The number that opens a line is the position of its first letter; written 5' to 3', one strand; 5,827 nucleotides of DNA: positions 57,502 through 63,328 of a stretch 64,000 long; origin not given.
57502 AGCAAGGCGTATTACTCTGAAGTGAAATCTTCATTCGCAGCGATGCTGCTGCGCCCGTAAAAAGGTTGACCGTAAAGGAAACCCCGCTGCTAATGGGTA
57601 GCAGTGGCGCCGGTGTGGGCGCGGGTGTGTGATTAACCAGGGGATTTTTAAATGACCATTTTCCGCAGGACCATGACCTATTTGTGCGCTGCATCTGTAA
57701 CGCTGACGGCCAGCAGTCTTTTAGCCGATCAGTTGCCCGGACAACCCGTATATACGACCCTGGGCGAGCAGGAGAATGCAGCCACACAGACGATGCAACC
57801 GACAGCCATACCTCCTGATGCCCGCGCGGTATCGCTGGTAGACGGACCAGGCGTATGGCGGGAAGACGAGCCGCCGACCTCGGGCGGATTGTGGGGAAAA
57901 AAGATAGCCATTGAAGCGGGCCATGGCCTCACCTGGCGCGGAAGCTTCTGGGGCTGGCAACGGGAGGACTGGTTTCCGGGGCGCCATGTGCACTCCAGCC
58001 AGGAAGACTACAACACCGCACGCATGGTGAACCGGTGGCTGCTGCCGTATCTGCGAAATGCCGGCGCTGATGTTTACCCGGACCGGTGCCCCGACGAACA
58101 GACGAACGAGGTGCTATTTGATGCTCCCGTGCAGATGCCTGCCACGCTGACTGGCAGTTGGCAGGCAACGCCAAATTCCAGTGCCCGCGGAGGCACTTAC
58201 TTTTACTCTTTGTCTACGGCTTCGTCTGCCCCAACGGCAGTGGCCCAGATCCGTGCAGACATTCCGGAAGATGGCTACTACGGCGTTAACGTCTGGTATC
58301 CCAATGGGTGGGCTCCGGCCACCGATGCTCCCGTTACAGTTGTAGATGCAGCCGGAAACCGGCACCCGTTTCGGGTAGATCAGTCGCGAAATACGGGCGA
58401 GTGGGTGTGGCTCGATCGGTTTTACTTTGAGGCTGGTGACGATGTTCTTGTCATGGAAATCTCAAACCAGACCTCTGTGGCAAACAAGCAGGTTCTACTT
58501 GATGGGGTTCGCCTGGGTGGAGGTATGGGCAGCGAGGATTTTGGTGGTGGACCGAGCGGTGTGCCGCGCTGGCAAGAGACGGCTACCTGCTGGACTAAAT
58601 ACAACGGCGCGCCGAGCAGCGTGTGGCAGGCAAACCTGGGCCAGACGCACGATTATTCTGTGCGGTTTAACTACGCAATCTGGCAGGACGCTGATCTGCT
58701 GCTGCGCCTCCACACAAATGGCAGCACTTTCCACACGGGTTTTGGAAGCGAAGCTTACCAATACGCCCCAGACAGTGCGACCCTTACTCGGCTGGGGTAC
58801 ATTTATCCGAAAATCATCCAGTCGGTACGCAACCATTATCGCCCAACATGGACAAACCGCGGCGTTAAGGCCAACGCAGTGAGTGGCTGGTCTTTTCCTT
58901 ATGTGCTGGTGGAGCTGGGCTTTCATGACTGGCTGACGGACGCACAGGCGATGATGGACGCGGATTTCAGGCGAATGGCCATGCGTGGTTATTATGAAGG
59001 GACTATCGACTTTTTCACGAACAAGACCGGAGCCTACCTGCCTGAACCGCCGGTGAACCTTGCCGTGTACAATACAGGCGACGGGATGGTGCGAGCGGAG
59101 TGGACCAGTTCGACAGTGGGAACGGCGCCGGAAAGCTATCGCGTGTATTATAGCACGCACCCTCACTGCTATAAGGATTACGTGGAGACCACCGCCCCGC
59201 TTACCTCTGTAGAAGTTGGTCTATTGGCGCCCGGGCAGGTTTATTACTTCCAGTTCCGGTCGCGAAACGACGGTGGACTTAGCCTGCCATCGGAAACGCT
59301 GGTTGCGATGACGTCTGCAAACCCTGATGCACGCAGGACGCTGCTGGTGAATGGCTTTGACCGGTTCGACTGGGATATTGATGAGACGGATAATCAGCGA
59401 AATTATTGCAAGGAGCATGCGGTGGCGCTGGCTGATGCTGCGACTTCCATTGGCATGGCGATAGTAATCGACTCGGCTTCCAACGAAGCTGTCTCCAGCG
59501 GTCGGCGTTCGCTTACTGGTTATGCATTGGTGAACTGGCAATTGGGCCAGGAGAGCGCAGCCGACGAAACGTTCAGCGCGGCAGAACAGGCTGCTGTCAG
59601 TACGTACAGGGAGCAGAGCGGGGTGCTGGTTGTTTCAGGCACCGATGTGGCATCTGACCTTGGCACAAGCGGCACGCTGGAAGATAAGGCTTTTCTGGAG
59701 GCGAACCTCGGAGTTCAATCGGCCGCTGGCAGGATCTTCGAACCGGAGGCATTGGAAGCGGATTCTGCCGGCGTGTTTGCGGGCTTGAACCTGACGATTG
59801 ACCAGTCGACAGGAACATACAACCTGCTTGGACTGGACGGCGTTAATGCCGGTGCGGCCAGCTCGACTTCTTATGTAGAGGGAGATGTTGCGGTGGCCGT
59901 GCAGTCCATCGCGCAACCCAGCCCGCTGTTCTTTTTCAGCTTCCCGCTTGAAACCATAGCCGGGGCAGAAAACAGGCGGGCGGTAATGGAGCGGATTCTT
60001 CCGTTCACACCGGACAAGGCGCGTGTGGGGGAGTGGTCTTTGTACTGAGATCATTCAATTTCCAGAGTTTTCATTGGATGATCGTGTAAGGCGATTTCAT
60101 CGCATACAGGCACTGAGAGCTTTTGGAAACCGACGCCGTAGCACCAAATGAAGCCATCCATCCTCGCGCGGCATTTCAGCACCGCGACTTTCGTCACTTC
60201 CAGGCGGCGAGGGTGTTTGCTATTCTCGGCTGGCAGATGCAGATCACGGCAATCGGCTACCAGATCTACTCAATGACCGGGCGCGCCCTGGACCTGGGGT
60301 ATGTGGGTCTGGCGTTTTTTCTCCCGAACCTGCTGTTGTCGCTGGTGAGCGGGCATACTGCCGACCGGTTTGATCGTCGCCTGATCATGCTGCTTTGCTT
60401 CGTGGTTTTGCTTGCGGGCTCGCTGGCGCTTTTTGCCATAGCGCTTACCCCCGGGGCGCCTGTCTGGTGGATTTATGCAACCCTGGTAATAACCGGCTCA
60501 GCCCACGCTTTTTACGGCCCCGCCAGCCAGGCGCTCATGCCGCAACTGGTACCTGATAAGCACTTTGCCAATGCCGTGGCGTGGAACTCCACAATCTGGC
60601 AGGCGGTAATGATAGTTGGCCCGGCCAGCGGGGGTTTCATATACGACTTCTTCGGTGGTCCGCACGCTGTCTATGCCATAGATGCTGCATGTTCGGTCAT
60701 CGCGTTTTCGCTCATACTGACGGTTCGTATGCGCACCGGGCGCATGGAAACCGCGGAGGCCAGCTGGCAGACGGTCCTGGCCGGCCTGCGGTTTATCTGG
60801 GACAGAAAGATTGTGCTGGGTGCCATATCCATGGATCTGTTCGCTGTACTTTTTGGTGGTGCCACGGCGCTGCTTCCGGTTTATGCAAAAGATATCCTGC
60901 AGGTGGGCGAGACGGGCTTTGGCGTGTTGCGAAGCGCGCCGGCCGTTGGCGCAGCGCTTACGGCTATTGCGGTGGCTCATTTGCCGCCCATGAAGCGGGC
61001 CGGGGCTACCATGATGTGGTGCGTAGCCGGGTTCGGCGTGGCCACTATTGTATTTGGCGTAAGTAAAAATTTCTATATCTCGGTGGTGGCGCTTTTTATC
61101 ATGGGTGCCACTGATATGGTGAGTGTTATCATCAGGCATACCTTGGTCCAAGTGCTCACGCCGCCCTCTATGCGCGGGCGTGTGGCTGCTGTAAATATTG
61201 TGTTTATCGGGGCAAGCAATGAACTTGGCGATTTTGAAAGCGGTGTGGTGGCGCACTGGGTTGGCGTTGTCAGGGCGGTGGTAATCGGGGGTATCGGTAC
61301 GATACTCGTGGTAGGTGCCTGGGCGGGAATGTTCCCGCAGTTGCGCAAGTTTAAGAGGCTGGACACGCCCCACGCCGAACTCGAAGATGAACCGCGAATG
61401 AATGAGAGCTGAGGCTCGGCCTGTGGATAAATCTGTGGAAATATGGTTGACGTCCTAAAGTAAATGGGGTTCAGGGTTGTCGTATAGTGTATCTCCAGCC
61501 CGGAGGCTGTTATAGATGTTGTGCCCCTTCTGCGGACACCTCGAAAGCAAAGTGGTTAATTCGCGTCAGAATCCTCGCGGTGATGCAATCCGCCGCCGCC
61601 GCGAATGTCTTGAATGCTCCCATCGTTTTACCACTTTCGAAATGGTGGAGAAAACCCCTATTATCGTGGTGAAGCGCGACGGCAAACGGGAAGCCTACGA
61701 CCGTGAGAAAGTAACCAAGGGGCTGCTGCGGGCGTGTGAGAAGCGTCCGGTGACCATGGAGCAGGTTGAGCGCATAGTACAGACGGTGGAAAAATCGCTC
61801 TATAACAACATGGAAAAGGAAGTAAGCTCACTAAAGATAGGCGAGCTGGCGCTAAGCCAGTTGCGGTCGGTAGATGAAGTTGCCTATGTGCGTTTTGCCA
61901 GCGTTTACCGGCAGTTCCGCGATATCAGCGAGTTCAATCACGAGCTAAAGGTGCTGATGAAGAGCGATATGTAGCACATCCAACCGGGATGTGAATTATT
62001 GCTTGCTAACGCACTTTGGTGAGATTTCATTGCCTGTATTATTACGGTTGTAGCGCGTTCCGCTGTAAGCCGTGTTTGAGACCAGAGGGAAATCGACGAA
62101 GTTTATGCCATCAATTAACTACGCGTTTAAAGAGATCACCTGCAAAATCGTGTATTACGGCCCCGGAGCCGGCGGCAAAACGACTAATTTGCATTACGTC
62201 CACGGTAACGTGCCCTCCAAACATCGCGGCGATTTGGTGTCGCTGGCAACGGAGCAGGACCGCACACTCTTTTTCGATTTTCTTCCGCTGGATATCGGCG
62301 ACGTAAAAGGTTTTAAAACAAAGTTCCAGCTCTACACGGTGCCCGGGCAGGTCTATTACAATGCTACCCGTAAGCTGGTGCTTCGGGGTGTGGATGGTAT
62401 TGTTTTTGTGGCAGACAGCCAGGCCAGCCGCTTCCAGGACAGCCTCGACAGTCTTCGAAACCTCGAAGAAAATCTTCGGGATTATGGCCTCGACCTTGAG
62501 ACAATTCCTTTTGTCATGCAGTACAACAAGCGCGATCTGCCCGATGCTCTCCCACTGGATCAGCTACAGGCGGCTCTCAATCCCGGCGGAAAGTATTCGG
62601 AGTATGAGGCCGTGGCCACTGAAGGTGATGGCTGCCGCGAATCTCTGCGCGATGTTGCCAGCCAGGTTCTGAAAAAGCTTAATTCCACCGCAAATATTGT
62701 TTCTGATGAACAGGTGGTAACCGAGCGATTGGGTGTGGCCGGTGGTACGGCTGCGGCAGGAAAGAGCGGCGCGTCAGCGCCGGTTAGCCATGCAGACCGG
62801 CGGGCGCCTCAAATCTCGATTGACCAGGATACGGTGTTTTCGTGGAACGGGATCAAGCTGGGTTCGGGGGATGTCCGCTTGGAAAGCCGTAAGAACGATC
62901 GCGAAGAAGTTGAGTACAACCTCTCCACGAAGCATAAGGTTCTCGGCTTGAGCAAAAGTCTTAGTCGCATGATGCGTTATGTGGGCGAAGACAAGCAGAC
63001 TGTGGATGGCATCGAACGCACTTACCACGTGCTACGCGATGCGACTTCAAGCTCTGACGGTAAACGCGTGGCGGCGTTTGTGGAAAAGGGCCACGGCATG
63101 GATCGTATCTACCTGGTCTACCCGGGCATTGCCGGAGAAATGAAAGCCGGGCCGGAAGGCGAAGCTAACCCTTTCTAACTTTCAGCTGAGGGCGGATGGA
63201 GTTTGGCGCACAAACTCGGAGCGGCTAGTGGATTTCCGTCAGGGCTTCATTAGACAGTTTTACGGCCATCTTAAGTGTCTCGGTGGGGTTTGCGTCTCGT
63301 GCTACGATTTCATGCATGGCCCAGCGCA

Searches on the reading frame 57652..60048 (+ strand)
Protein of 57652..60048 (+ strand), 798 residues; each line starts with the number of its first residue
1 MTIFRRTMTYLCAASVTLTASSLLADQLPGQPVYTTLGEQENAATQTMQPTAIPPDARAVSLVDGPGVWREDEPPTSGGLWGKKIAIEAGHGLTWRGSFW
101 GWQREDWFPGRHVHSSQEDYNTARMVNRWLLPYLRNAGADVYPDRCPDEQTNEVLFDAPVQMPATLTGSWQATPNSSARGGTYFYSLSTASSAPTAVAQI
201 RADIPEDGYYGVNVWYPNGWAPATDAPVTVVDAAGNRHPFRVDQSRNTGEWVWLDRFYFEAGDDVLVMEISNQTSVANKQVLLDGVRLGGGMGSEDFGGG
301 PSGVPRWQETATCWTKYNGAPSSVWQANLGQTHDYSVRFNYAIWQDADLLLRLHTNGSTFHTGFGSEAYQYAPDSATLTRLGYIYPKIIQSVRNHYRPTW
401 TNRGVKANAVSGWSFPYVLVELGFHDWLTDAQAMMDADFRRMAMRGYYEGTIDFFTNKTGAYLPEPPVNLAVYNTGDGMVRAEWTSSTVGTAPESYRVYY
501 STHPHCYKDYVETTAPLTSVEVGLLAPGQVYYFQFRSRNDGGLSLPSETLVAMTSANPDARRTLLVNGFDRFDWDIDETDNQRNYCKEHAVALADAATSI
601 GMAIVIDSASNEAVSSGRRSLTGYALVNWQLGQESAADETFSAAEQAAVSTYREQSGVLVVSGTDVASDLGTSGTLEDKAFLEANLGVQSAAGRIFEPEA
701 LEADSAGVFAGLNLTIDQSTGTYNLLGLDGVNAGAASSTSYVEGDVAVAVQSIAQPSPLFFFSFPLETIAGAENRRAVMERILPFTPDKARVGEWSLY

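Call 52: search_protein_families(library=pfam, proteins=[window:57652-60048:+], max_evalue=0.00001)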
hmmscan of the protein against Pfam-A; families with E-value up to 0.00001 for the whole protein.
window:57652-60048:+ (798 aa): 3 families
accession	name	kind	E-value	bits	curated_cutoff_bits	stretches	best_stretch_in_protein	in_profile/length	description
PF25275.1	Golvesin_C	-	3.7e-23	82.5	31.6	1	164-288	11-130/132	Golvesin C-terminal domain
PF01520.23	Amidase_3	-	5.7e-07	30.2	27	1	332-450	53-171/174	N-acetylmuramoyl-L-alanine amidase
PF00041.27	fn3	-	9.8e-06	26.1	25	0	466-550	2-81/84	Fibronectin type III domain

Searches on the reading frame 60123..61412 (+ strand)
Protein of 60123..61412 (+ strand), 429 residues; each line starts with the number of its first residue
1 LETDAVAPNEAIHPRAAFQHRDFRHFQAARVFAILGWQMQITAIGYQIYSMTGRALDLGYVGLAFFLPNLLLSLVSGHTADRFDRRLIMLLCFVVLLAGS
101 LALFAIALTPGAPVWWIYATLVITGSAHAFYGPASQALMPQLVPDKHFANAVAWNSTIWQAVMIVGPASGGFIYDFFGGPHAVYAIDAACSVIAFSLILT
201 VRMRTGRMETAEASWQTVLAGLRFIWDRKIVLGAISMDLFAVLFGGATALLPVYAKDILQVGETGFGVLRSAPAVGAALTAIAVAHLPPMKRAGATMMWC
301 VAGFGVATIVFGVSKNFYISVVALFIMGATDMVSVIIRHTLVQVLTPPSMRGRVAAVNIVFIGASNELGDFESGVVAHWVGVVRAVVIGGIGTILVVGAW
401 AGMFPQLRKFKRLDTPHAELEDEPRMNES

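Call 52: search_protein_families(library=pfam, proteins=[window:60123-61412:+], max_evalue=0.00001)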
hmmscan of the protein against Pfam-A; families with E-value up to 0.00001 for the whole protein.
window:60123-61412:+ (429 aa): 2 families
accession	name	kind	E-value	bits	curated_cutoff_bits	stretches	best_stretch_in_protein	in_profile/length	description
PF05977.19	MFS_3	-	6.2e-41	140.9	27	1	16-419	5-407/524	Transmembrane secretion effector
PF07690.21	MFS_1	-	1.2e-33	116.9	33.4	1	30-363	5-340/347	Major Facilitator Superfamily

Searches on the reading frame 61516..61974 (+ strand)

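Call 66: search_protein_families(library=pfam, proteins=[window:61516-61974:+], max_evalue=0.001)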
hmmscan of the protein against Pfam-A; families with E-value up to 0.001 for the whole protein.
window:61516-61974:+ (152 aa): 2 families
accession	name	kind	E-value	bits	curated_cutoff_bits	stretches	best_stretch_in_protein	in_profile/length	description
PF03477.21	ATP-cone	-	2.4e-23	82.9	25.8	1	50-136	2-87/88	ATP cone domain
PF22811.2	Zn_ribbon_NrdR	-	9.8e-20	70.7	27.2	1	1-42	1-42/42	Transcriptional repressor NrdR-like, N-terminal domain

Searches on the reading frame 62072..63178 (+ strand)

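Call 66: search_protein_families(library=pfam, proteins=[window:62072-63178:+], max_evalue=0.001)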
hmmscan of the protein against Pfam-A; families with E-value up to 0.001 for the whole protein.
window:62072-63178:+ (368 aa): 2 families
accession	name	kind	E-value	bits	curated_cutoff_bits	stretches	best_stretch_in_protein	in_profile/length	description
PF00025.27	Arf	-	3.8e-06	26.9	22.3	1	77-170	52-141/174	ADP-ribosylation factor family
PF04670.18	Gtr1_RagA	-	0.00025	21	22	1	25-141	1-111/232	Gtr1/RagA G protein conserved region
